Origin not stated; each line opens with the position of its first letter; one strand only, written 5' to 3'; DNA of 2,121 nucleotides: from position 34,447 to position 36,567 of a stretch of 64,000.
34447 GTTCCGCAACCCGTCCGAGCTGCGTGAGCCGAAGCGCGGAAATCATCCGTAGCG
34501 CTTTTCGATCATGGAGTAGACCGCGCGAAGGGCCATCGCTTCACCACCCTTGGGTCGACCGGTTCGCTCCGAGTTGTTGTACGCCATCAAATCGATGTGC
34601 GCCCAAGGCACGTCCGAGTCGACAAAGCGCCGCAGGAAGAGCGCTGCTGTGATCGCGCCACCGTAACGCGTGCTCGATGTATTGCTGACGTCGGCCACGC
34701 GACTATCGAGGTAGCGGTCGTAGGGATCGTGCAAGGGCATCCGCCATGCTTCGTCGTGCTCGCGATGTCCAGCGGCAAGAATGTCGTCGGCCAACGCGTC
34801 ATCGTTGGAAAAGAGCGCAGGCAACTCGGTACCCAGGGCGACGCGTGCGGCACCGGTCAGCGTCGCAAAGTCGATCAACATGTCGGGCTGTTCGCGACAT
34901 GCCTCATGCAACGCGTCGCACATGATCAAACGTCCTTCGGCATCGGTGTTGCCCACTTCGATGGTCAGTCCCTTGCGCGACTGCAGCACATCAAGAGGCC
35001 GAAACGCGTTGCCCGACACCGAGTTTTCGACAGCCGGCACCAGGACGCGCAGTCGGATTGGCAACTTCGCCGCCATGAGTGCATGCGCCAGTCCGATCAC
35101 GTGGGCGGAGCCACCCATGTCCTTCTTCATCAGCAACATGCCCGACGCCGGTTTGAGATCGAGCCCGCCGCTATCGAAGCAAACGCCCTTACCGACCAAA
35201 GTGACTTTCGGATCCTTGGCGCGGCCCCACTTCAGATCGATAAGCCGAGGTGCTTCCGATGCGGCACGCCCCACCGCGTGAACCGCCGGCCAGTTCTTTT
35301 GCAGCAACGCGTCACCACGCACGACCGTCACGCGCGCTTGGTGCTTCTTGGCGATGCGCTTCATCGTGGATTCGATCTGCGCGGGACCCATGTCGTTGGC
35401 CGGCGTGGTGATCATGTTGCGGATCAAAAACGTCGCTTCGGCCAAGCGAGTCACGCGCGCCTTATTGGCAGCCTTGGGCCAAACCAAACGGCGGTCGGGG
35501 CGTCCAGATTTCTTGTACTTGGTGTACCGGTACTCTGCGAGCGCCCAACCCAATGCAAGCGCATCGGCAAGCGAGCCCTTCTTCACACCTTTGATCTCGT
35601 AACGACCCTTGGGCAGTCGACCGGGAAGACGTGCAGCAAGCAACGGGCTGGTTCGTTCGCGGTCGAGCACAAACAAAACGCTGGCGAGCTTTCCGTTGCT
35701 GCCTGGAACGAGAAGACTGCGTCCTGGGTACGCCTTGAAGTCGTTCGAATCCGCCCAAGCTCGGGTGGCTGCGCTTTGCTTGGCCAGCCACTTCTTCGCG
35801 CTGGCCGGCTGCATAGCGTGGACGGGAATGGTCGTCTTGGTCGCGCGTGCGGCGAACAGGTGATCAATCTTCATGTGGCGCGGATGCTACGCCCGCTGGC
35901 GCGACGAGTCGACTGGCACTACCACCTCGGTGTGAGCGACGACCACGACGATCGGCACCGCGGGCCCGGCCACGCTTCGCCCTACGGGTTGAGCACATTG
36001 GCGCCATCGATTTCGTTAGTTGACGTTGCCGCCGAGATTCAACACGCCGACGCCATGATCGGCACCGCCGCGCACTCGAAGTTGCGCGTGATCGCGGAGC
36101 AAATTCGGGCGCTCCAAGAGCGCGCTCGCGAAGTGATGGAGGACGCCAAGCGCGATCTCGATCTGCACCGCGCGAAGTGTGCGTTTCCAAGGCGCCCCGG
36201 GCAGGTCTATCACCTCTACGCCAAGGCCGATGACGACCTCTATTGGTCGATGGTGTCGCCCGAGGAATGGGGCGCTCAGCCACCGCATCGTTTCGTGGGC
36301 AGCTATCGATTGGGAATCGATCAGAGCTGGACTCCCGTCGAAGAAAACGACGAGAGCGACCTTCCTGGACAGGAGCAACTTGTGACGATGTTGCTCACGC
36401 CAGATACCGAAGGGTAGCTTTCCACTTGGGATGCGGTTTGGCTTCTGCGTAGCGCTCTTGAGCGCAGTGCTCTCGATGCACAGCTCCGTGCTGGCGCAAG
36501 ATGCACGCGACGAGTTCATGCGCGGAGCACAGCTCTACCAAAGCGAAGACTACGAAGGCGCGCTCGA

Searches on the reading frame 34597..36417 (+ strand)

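Call 66: search_protein_families(library=pfam, proteins=[window:34597-36417:+], max_evalue=0.0001)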
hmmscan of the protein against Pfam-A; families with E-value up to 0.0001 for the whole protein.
window:34597-36417:+ (606 aa): 1 family
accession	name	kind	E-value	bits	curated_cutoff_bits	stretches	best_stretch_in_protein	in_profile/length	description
PF10504.14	DUF2452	-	1.2e-48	164.9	25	1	455-588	11-144/156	Protein of unknown function (DUF2452)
